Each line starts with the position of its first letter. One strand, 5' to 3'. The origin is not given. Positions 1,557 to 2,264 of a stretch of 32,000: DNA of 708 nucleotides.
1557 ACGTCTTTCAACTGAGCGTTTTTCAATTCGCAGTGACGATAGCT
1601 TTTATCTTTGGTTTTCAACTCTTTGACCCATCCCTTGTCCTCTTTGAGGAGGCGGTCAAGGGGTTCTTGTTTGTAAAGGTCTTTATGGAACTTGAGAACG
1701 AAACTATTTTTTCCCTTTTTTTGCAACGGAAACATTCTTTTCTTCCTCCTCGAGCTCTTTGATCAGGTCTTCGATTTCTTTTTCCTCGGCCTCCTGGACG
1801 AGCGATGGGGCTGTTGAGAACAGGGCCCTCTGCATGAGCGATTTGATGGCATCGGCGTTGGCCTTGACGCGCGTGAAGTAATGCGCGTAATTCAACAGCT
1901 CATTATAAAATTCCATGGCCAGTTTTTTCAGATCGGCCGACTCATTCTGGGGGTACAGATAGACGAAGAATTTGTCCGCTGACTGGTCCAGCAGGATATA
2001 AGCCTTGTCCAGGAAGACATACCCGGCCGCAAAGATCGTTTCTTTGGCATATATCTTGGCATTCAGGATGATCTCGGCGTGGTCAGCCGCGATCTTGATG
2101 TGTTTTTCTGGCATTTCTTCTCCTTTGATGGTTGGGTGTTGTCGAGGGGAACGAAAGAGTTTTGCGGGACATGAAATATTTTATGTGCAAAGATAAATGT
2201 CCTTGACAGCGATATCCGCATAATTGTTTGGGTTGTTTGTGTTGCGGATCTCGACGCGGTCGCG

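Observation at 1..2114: Coupled radical-SAM cassette: two HxsD-like small proteins, one SPASM/twitch-like rSAM enzyme, DUF5674 and an unknown protein, with no substrate gene inside it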

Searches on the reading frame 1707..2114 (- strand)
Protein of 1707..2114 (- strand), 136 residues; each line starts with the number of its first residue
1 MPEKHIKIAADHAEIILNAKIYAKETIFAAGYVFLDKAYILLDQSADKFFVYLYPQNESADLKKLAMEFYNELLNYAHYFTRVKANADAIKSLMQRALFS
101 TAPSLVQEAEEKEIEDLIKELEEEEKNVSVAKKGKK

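Call 4: search_protein_families(library=pfam, proteins=[window:1707-2114:-], max_evalue=1)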
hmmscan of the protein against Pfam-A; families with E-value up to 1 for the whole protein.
window:1707-2114:- (136 aa): 2 families
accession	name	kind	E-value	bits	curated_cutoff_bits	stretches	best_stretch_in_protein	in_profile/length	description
PF06296.18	RelE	-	0.073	13.7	27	1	39-77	62-100/120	RelE toxin of RelE / RelB toxin-antitoxin system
PF01691.21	Adeno_E1B_19K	-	0.14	12.1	25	1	67-134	1-68/135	Adenovirus E1B 19K protein / small t-antigen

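Call 5: search_protein_families(library=ncbifam, proteins=[window:1707-2114:-], max_evalue=1)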
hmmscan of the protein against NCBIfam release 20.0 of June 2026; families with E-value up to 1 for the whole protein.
window:1707-2114:- (136 aa): 3 families
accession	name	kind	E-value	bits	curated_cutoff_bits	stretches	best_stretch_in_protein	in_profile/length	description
TIGR03976.1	chp_LLNDYxLRE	equivalog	4.1e-08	33.5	50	1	17-99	1-85/90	His-Xaa-Ser system protein HxsD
NF038315.1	HxsD_rel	equivalog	0.0062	16.7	41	1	17-74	3-58/62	HxsD-like protein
NF043012.1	LacAcidTportLarD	equivalog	0.11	11.9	390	1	66-107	88-129/237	D/L-lactic acid transporter LarD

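Call 35: search_protein_families(library=padloc, proteins=[window:1707-2114:-], max_evalue=0.01)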
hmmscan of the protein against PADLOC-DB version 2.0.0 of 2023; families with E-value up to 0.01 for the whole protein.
window:1707-2114:- (136 aa): 0 families

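Call 36: search_protein_families(library=phrogs, proteins=[window:1707-2114:-], max_evalue=0.01)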
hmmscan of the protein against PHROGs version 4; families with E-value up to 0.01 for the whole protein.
window:1707-2114:- (136 aa): 0 families

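Call 45: find_homologous_proteins(query=window:1707-2114:-, max_evalue=0.001)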
Query window:1707-2114:- (136 aa): 408 proteins with E <= 0.001 among 433 candidates; the best 120 are listed.
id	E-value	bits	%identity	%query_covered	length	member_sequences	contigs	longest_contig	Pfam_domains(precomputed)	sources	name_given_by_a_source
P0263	3.0e-78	278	100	100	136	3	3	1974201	PF27806.1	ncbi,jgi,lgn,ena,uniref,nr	ncbi:hypothetical protein BU251_04220 [Candidatus Velamenicoccus archaeovorus]|uniref:His-Xaa-Ser sy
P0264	7.3e-73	261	91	100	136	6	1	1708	PF27806.1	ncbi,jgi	-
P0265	4.6e-72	258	90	100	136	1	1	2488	PF27806.1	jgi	-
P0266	1.2e-71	257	90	100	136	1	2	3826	PF27806.1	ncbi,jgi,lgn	-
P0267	4.0e-71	255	89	100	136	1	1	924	PF27806.1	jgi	-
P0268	3.8e-69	249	88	100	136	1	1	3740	PF27806.1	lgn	-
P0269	5.6e-64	232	81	100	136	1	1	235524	PF27806.1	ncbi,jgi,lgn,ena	ncbi:MAG: hypothetical protein WC732_04775 [Candidatus Omnitrophota bacterium]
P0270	2.0e-57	211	78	100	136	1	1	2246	PF27806.1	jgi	jgi:His-Xaa-Ser system protein HxsD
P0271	1.1e-55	205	72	100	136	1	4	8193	PF27806.1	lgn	-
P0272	1.2e-55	205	74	100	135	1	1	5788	PF27806.1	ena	-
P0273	1.2e-55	205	74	100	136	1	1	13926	PF27806.1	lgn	-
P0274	5.1e-55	203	76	92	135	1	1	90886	PF27806.1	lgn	-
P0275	1.0e-54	202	76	100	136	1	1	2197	PF27806.1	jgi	jgi:His-Xaa-Ser system protein HxsD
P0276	2.8e-54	201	73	87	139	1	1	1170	PF27806.1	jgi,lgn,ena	-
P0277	8.1e-54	199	70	100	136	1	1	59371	PF27806.1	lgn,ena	-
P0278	1.5e-53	198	73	99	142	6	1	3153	PF27806.1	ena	-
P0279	1.0e-52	196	65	100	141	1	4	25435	PF27806.1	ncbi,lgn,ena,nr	ncbi:MAG: hypothetical protein ISS47_07780 [Candidatus Omnitrophica bacterium]|nr:hypothetical prote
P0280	8.8e-52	193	67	100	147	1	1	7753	PF27806.1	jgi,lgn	jgi:His-Xaa-Ser system protein HxsD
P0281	1.4e-51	192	70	99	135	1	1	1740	PF27806.1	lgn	-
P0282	4.0e-50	187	67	87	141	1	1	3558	PF27806.1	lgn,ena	-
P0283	4.5e-50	187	67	100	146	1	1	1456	PF27806.1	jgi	-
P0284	1.6e-49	185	69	85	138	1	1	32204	PF27806.1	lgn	-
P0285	2.0e-49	185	69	87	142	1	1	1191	PF27806.1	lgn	-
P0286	2.3e-49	185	68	84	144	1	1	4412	PF27806.1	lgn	-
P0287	3.0e-49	184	66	87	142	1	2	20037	PF27806.1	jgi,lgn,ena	-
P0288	5.9e-49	184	67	100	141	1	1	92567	PF27806.1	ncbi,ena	-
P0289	6.0e-49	184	67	100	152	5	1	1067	PF27806.1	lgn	-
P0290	6.8e-49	183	68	84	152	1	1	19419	PF27806.1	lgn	-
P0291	1.1e-48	183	64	100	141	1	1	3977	PF27806.1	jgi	jgi:His-Xaa-Ser system protein HxsD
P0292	1.2e-48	183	67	100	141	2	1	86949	PF27806.1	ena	-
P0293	1.9e-48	182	68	84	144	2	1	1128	PF27806.1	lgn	-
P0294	2.1e-48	182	66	88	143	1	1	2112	PF27806.1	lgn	-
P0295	2.1e-48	182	66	84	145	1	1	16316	PF27806.1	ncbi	ncbi:MAG: hypothetical protein AB1650_05585 [Candidatus Omnitrophota bacterium]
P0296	2.4e-48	182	66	88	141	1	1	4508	PF27806.1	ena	-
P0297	1.2e-47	179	70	92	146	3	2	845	PF27806.1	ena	-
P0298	1.7e-47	179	65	100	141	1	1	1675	PF27806.1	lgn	-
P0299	1.8e-47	179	64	84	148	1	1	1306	PF27806.1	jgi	-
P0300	2.0e-47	179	65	81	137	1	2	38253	PF27806.1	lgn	-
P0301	2.7e-47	178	64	100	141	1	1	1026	PF27806.1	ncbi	-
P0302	4.8e-47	177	65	96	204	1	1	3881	PF27806.1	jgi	-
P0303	5.1e-47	177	62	100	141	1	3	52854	PF27806.1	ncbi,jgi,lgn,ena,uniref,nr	ncbi:MAG: hypothetical protein COV72_06650 [Candidatus Omnitrophica bacterium CG11_big_fil_rev_8_21_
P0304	5.6e-47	177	62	87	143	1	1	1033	PF27806.1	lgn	-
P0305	5.9e-47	177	66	88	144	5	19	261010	PF27806.1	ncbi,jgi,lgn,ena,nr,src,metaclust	ncbi:MAG: hypothetical protein A2Y03_09435 [Omnitrophica WOR_2 bacterium GWF2_38_59]|nr:MAG: hypothe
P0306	7.4e-47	177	63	100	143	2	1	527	PF27806.1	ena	-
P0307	9.8e-47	176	64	100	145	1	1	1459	PF27806.1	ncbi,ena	-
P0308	1.0e-46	176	63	87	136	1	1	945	PF27806.1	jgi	-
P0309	1.1e-46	176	67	84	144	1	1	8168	PF27806.1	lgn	-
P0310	2.6e-46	175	62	100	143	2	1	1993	PF27806.1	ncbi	-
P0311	2.7e-46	175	66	88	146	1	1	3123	PF27806.1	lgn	-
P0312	3.5e-46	175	64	100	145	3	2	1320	PF27806.1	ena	-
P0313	3.7e-46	174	63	100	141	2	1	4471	PF27806.1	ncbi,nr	ncbi:MAG: hypothetical protein KAS92_00095 [Candidatus Omnitrophica bacterium]|nr:hypothetical prote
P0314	4.0e-46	174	64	84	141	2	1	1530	PF27806.1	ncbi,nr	ncbi:MAG: hypothetical protein KAR31_13785 [Candidatus Omnitrophica bacterium]|nr:hypothetical prote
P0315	4.9e-46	174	66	84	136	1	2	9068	PF27806.1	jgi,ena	-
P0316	7.0e-46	174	68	89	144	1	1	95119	PF27806.1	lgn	-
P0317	8.0e-46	173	67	82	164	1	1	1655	PF27806.1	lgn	-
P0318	8.0e-46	173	63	84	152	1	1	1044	PF27806.1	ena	-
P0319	8.2e-46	173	62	99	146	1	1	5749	PF27806.1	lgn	-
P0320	1.1e-45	173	63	96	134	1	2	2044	PF27806.1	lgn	-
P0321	1.3e-45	173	66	88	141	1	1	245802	PF27806.1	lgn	-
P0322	1.6e-45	172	66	88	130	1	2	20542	PF27806.1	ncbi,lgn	-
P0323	2.8e-45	172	65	92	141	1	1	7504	PF27806.1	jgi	-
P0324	4.1e-45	171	58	100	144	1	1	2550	PF27806.1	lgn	-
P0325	5.4e-45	171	61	99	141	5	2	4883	PF27806.1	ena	-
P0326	2.4e-44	169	62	88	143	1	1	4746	PF27806.1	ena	-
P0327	2.7e-44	169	73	82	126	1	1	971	PF27806.1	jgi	jgi:His-Xaa-Ser system protein HxsD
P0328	2.8e-44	168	63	88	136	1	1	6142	PF27806.1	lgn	-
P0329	1.4e-43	166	60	90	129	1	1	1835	PF27806.1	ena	-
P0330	3.1e-43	165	64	88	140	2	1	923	PF27806.1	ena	-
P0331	4.0e-43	165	59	85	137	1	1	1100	PF27806.1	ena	-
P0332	1.5e-42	163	57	100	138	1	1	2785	PF27806.1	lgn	-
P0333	3.6e-42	162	63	78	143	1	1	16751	PF27806.1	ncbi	-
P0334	8.8e-42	160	59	85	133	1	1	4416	PF27806.1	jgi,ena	-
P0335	1.4e-41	160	59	88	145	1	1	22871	PF27806.1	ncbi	-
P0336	3.2e-41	159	59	91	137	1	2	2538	PF27806.1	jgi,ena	-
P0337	3.2e-41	159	58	78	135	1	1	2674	PF27806.1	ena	-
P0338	3.5e-41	158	59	85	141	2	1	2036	PF27806.1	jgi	jgi:His-Xaa-Ser system protein HxsD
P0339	5.4e-41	158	59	85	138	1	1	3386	PF27806.1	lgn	-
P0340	6.6e-41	158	60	88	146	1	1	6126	PF27806.1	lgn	-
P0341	7.2e-41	157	61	77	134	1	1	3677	PF27806.1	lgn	-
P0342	8.1e-41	157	59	88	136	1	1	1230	PF27806.1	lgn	-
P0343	9.8e-41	157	56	85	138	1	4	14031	PF27806.1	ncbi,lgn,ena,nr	ncbi:MAG: hypothetical protein ISS47_05850 [Candidatus Omnitrophica bacterium]|nr:hypothetical prote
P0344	1.2e-40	157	58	94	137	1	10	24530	PF27806.1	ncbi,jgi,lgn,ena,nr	ncbi:MAG: hypothetical protein D4S01_03985 [Dehalococcoidia bacterium]|nr:MAG: hypothetical protein 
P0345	1.7e-40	156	61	79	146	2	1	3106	PF27806.1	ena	-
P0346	2.1e-40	156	57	88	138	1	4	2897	PF27806.1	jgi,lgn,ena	-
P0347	2.5e-40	156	62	85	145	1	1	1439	PF27806.1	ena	-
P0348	3.6e-40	155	55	85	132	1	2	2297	PF27806.1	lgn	-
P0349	5.5e-40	155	58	84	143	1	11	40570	PF27806.1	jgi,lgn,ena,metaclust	metaclust:\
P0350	6.2e-40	154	58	86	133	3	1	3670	PF27806.1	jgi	-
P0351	9.3e-40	154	60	88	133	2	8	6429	PF27806.1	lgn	-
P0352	9.5e-40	154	59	94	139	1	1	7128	PF27806.1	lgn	-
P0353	1.0e-39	154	66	75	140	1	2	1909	PF27806.1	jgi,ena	-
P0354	1.1e-39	154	58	77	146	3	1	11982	PF27806.1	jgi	-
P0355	1.1e-39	154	56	98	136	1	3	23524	PF27806.1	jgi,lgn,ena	-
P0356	1.1e-39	154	61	79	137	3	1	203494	PF27806.1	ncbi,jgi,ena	ncbi:MAG: hypothetical protein ABSB18_00650 [Candidatus Omnitrophota bacterium]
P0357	1.2e-39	154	61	78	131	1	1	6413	PF27806.1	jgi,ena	-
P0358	1.5e-39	153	60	98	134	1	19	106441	PF27806.1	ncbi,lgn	-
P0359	1.8e-39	153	58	77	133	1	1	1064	PF27806.1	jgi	-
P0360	2.4e-39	153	57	69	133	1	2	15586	PF27806.1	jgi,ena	-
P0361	3.0e-39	152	56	86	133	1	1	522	PF27806.1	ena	-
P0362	4.2e-39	152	58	91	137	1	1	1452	PF27806.1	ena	-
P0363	6.2e-39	151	58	76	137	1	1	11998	PF27806.1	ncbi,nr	ncbi:MAG: hypothetical protein NC923_05095 [Candidatus Omnitrophica bacterium]|nr:hypothetical prote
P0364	6.7e-39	151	56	85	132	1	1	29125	PF27806.1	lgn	-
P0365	7.4e-39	151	55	85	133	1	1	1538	PF27806.1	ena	-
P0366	8.2e-39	151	58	79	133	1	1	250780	PF27806.1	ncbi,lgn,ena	-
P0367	9.1e-39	151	54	82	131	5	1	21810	PF27806.1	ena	-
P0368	1.1e-38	150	61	78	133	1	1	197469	PF27806.1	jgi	-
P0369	1.2e-38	150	61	89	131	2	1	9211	PF27806.1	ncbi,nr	ncbi:MAG: hypothetical protein K9L76_02245 [Candidatus Omnitrophica bacterium]|nr:hypothetical prote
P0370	1.2e-38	150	58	91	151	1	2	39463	PF27806.1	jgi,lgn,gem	-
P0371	1.8e-38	150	57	89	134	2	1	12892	PF27806.1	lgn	-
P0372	1.9e-38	150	56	85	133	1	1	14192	PF27806.1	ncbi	-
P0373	2.1e-38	149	56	85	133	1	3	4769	PF27806.1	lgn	-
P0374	2.2e-38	149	55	81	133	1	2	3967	PF27806.1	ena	-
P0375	2.9e-38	149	63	77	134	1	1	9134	PF27806.1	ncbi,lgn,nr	ncbi:MAG: hypothetical protein HGA80_09015 [Candidatus Omnitrophica bacterium]|nr:hypothetical prote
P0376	3.1e-38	149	56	81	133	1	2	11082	PF27806.1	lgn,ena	-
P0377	3.3e-38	149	59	88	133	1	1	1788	PF27806.1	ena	-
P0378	3.6e-38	149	60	90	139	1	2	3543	PF27806.1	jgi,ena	-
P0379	3.6e-38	149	56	85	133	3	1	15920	PF27806.1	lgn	-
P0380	3.8e-38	149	61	90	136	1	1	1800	PF27806.1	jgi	-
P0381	4.3e-38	149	53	85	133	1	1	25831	PF27806.1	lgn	-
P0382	4.3e-38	148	56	85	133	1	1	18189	PF27806.1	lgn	-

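Call 46: find_encoding_contigs(protein=P0263, flank=8000, max_places=2)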
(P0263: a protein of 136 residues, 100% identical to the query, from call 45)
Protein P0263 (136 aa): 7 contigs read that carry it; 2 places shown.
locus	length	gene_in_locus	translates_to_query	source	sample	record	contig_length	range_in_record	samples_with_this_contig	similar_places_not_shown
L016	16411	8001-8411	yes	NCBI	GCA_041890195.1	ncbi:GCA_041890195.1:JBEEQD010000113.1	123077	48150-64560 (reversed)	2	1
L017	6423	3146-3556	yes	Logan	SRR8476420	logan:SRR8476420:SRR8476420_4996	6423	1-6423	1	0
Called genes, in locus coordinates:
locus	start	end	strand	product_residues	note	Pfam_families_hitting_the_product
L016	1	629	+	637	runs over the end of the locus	PF17764:PriA_3primeBD, PF18074:PriA_C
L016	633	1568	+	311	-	PF00551:Formyl_trans_N, PF02911:Formyl_trans_C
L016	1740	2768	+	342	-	PF16268:DUF4921 (faint), PF01087:GalP_UDP_transf, PF16285:DUF4931_N (weak), PF02744:GalP_UDP_tr_C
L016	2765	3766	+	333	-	PF01087:GalP_UDP_transf, PF01230:HIT (faint), PF16285:DUF4931_N, PF16268:DUF4921, PF02744:GalP_UDP_tr_C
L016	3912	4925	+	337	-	PF00044:Gp_dh_N, PF02800:Gp_dh_C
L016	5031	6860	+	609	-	PF02446:Glyco_hydro_77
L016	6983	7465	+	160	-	-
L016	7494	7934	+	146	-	-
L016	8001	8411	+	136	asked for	PF27806:HxsD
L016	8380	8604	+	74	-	-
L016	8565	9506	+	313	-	PF04055:Radical_SAM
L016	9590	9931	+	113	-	PF18924:DUF5674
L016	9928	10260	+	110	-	-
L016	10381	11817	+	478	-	PF04055:Radical_SAM, PF13353:Fer4_12 (weak)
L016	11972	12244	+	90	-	-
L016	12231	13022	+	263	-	-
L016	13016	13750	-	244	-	PF10096:DUF2334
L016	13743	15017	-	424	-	PF04055:Radical_SAM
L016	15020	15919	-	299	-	PF01478:Peptidase_A24 (weak)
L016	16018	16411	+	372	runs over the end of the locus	PF00155:Aminotran_1_2, PF01041:DegT_DnrJ_EryC1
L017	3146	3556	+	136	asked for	PF27806:HxsD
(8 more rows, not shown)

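Call 58: predict_structure(alignment_id=A5)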
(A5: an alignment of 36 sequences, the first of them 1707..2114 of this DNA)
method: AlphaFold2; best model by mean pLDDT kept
length: 136 residues; sequences in the alignment: 36
mean_pLDDT: 83.9   pTM: 0.59
mean pLDDT of the five models: 83.9, 83.2, 83.1, 81.7, 81.4
residues with pLDDT >= 90: 62; 70-90: 57; 50-70: 13; < 50: 4
segments of 3 or more residues with pLDDT < 50: none
pLDDT, mean of each block of 10 residues (from residue 1): 77 94 91 93 94 94 95 89 80 76 71 84 72 49
secondary structure, 60 per line:
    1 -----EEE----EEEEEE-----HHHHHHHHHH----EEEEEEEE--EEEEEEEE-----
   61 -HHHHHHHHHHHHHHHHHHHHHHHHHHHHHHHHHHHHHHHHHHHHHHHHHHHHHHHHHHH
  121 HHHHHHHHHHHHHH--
elements in order: E6-8 E13-18 H24-33 E38-45 E48-55 H62-134

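Call 62: fold_search(model_id=the predicted structure, library=pdb)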
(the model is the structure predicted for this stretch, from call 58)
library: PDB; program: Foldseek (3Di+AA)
matches with E <= 10: 973; with E <= 0.001: 0
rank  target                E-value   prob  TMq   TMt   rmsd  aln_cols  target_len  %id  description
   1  2fm8_B                4.1e-02  0.69  0.28  0.29   5.9        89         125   15  Crystal Structure of the Salmonella Secretion Chaperone InvB in Complex with SipA (released 2006-03-21)
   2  8q3b_C                6.4e-02  0.95  0.40  0.18   4.3       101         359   13  The closed state of the ASFV apo-RNA polymerase (released 2024-02-14)
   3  3ueb_C                6.8e-02  0.77  0.30  0.37   6.0        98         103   17  Crystal structure of TON_0450 from Thermococcus onnurineus NA1 (released 2012-10-10)
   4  9d85_P                7.7e-02  0.97  0.36  0.57   3.5        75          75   16  Structure of the KEOPS complex (Cgi121/Bud32/Kae1/Pcc1) bound to tRNA in a distorted tRNA conformation (released 2024-12-18)
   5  3kxy_D                7.7e-02  0.57  0.27  0.28   6.2        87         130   10  Crystal Structure of the ExsC-ExsE Complex (released 2010-06-30)
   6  8q8o_B                7.7e-02  0.47  0.27  0.27   6.8        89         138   13  PA14_16140 protein: the regulator of an operon involved in the biofilm formation in PA14 P. aeruginosa (released 2024-02-28)
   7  5wez_A                8.2e-02  0.47  0.28  0.29   6.5        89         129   17  Structure of the Tir-CesT effector-chaperone complex (released 2018-07-11)
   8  3ueb_F                9.3e-02  0.72  0.30  0.37   5.8        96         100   17  Crystal structure of TON_0450 from Thermococcus onnurineus NA1 (released 2012-10-10)
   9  9xrl_AH               1.1e-01  0.97  0.46  0.52   4.8       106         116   13  Structure of mouse cytoplasmic lattice (CPL) repeating unit (released 2026-03-18)
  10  2ej9                  1.1e-01  0.80  0.32  0.21   7.2       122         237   10  Crystal Structure Of Biotin Protein Ligase From Methanococcus jannaschii (released 2008-03-18)
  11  8q8o_A                1.1e-01  0.41  0.27  0.27   6.7        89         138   13  PA14_16140 protein: the regulator of an operon involved in the biofilm formation in PA14 P. aeruginosa (released 2024-02-28)
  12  5jmv_D                1.3e-01  0.92  0.34  0.53   3.8        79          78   15  Crystal structure of mjKae1-pfuPcc1 complex (released 2016-07-06)
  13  3ueb_B                1.3e-01  0.57  0.30  0.37   6.7       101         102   17  Crystal structure of TON_0450 from Thermococcus onnurineus NA1 (released 2012-10-10)
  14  3kxy_A                1.4e-01  0.41  0.28  0.29   5.8        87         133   10  Crystal Structure of the ExsC-ExsE Complex (released 2010-06-30)
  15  7vba_K                1.4e-01  0.92  0.42  0.51   4.8       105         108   10  Structure of the pre state human RNA Polymerase I Elongation Complex (released 2022-02-16)
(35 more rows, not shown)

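Call 69: search_protein_families(library=pfam, proteins=[L016:11972-12241:+, L016:12231-13019:+, L016:13016-13747:-, L016:13743-15014:-], max_evalue=0.1)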
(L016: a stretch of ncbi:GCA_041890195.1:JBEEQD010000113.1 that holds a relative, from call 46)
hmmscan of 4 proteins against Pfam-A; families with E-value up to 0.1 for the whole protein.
L016:11972-12241:+ (90 aa): 0 families

L016:12231-13019:+ (263 aa): 1 family
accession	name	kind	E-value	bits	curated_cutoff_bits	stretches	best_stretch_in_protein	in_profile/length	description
PF10548.14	P22_AR_C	-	0.016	15.8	22.4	1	86-126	21-61/73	P22AR C-terminal domain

L016:13016-13747:- (243 aa): 2 families
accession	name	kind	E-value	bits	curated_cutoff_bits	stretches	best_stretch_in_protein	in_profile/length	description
PF10096.14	DUF2334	-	1.9e-09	37.8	26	1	9-145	7-146/203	Uncharacterized protein conserved in bacteria (DUF2334)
PF01522.26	Polysacc_deac_1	-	0.0094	16.3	23.1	1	61-139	60-121/124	Polysaccharide deacetylase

L016:13743-15014:- (423 aa): 2 families
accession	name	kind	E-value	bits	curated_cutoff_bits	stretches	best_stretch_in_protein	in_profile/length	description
PF04055.27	Radical_SAM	-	1.6e-14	54.8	29.5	1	114-245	2-143/166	Radical SAM superfamily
PF13353.11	Fer4_12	-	0.03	15.1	22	1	117-164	13-65/137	4Fe-4S single cluster domain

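Call 92: list_cluster_members(proteins=[window:1707-2114:-, window:1514-1735:-, window:612-1550:-, window:259-597:-, L016:10381-11814:+, L016:11972-12241:+])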
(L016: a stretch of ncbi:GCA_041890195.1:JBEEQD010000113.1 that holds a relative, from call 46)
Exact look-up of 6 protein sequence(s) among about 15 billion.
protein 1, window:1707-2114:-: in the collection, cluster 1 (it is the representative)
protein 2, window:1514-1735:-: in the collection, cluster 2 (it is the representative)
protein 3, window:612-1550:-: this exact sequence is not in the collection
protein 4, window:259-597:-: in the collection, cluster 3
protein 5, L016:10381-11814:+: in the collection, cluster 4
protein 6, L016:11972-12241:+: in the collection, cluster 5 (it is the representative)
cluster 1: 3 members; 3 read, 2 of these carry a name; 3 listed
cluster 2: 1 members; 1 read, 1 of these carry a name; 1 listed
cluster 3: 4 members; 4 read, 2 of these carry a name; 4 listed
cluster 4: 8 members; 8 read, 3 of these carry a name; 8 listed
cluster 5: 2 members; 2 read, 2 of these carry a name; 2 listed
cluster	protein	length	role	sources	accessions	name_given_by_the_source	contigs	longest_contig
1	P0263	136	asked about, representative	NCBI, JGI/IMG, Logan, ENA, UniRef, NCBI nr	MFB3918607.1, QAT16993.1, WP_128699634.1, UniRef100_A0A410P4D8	hypothetical protein BU251_04220 [Candidatus Velamenicoccus archaeovorus] | His-Xaa-Ser system protein HxsD n=1 Tax=Velamenicoccus archaeovorus TaxID=1930593 ... | hypothetical protein [Candidatus Velamenicoccus archaeovorus]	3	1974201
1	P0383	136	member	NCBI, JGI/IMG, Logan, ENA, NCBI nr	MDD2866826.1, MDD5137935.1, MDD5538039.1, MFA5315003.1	MAG: hypothetical protein WC409_03570 [Candidatus Omnitrophota bacterium] | His-Xaa-Ser system protein HxsD | hypothetical protein [Candidatus Omnitrophota bacterium]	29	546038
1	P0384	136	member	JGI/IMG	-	-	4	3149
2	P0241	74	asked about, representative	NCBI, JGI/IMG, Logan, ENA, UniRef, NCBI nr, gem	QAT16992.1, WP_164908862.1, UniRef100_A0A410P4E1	hypothetical protein BU251_04215 [Candidatus Velamenicoccus archaeovorus] | Uncharacterized protein n=1 Tax=Velamenicoccus archaeovorus TaxID=1930593 ... | hypothetical protein [Candidatus Velamenicoccus archaeovorus]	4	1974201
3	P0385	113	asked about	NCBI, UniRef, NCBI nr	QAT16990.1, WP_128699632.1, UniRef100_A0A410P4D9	hypothetical protein BU251_04205 [Candidatus Velamenicoccus archaeovorus] | Uncharacterized protein n=1 Tax=Velamenicoccus archaeovorus TaxID=1930593 ... | DUF5674 family protein [Candidatus Velamenicoccus archaeovorus]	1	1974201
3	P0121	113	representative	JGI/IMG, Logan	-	-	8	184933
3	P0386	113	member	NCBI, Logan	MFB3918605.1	MAG: DUF5674 family protein [Candidatus Velamenicoccus archaeovorus]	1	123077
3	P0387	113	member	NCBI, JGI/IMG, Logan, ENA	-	-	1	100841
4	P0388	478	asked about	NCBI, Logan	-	-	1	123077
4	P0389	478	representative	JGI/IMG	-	-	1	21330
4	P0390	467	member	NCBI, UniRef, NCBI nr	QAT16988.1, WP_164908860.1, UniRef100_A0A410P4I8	His-Xaa-Ser system radical SAM maturase HxsB [Candidatus Velamenicoccus archaeovorus] | His-Xaa-Ser system radical SAM maturase HxsB n=1 Tax=Velamenicoccus archaeovorus ...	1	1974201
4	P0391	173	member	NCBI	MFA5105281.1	MAG: SPASM domain-containing protein, partial [Candidatus Margulisiibacteriota bacterium]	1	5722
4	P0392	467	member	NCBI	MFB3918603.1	MAG: His-Xaa-Ser system radical SAM maturase HxsB [Candidatus Velamenicoccus archaeovorus]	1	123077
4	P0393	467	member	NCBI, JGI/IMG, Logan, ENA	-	-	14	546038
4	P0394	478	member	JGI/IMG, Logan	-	-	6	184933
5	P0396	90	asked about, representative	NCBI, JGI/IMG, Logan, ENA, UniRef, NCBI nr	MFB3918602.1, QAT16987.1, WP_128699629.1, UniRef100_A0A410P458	hypothetical protein BU251_04190 [Candidatus Velamenicoccus archaeovorus] | Uncharacterized protein n=1 Tax=Velamenicoccus archaeovorus TaxID=1930593 ... | hypothetical protein [Candidatus Velamenicoccus archaeovorus]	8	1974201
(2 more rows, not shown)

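Call 95: find_related_loci(query=A5, collection=viral_contigs, flank=5000)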
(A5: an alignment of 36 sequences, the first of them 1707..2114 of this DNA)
Query A5 (136 aa) in viral_contigs; peptide patterns used: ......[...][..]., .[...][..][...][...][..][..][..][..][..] (x = any residue, [..] = any of these).
20 stretches matched a pattern, but none encodes a relative of the query by tblastn (E <= 1e-3).
